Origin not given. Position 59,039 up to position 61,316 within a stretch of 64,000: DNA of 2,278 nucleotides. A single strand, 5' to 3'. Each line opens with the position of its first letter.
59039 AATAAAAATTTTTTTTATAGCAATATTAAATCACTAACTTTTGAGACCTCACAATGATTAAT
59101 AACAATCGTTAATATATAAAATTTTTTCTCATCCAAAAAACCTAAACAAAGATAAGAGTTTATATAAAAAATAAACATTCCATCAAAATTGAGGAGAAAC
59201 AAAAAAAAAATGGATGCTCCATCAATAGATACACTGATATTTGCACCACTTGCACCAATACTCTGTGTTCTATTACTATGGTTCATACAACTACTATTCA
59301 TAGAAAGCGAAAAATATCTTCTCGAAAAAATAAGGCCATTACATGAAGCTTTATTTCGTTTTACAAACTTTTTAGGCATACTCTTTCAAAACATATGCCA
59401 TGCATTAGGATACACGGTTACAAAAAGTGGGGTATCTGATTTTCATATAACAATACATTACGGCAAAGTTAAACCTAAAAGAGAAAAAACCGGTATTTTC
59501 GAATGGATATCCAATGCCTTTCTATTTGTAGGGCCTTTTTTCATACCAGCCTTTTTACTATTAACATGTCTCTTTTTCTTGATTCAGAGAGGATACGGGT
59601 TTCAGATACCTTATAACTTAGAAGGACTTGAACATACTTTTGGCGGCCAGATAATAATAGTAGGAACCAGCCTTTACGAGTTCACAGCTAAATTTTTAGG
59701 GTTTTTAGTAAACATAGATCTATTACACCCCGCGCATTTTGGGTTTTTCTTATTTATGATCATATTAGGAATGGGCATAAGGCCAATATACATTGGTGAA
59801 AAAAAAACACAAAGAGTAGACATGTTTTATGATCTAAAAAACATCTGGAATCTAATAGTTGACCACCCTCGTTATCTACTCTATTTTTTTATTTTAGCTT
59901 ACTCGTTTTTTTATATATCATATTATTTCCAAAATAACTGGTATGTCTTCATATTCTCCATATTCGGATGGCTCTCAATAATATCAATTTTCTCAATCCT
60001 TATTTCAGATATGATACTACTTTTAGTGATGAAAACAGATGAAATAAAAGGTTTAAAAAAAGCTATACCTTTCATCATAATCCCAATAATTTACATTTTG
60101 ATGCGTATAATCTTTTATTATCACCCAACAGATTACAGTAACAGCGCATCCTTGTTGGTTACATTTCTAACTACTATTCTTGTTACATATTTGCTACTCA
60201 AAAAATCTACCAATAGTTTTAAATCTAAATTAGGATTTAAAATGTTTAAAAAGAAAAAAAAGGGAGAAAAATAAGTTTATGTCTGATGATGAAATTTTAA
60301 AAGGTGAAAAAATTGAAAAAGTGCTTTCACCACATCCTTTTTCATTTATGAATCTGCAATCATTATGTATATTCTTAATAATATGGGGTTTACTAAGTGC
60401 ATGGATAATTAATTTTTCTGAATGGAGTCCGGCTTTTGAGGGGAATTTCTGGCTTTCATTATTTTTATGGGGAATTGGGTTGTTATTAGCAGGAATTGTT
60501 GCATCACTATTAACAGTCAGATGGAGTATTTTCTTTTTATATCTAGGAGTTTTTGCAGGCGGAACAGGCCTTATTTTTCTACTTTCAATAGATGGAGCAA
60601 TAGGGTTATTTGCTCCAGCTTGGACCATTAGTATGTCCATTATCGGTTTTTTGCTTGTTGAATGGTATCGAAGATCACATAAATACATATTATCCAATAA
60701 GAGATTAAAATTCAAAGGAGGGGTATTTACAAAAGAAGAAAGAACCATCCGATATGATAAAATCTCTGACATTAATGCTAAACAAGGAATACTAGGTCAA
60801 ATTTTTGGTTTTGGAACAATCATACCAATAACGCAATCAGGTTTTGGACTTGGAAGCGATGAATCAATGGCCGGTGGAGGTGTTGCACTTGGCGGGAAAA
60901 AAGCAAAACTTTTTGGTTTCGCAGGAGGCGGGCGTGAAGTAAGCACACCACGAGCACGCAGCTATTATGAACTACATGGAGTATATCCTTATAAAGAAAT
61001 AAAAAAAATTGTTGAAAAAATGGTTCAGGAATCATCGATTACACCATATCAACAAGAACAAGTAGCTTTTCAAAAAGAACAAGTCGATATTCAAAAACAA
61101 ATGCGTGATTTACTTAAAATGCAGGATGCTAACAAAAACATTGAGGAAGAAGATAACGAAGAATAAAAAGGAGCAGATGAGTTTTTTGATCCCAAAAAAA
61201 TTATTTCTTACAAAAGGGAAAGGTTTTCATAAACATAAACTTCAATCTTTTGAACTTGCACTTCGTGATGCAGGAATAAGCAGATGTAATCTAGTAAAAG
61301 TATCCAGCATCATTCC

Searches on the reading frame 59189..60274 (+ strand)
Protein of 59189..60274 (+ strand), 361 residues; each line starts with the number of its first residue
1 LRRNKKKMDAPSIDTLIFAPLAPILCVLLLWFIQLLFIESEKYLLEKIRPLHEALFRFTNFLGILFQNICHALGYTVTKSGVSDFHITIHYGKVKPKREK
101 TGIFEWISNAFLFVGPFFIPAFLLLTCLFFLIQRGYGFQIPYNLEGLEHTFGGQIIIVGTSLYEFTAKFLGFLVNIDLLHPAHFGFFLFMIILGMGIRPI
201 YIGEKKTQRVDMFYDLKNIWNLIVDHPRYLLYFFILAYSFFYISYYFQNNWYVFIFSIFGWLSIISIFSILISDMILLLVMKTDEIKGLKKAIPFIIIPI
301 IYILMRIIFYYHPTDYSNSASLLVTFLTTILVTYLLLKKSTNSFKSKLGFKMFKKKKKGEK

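Call 16: search_protein_families(library=pfam, proteins=[window:59189-60274:+], max_evalue=0.01)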
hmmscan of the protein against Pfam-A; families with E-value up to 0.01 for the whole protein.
window:59189-60274:+ (361 aa): 0 families

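Call 19: search_protein_families(library=ncbifam, proteins=[window:59189-60274:+], max_evalue=0.1)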
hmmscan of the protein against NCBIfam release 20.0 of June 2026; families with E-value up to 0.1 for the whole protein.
window:59189-60274:+ (361 aa): 0 families

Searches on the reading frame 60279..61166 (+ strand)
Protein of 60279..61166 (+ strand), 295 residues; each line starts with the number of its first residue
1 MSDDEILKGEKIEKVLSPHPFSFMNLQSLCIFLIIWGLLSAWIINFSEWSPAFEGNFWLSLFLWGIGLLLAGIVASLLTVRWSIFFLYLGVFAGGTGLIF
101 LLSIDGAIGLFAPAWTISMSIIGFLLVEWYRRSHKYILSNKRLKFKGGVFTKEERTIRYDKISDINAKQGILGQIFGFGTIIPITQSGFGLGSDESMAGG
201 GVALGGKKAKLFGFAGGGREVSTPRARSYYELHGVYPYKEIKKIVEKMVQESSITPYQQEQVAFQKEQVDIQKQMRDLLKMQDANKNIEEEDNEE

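Call 16: search_protein_families(library=pfam, proteins=[window:60279-61166:+], max_evalue=0.01)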
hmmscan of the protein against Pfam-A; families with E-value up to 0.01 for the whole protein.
window:60279-61166:+ (295 aa): 1 family
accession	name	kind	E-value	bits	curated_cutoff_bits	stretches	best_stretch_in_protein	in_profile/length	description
PF03703.20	bPH_2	-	1.4e-11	44.9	22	1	132-187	2-57/78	Bacterial PH domain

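Call 19: search_protein_families(library=ncbifam, proteins=[window:60279-61166:+], max_evalue=0.1)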
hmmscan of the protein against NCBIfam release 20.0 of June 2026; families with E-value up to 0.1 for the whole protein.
window:60279-61166:+ (295 aa): 1 family
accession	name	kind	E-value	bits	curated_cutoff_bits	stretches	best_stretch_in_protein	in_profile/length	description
TIGR01125.1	TIGR01125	equivalog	0.011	14.9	356.95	1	230-289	222-279/432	30S ribosomal protein S12 methylthiotransferase RimO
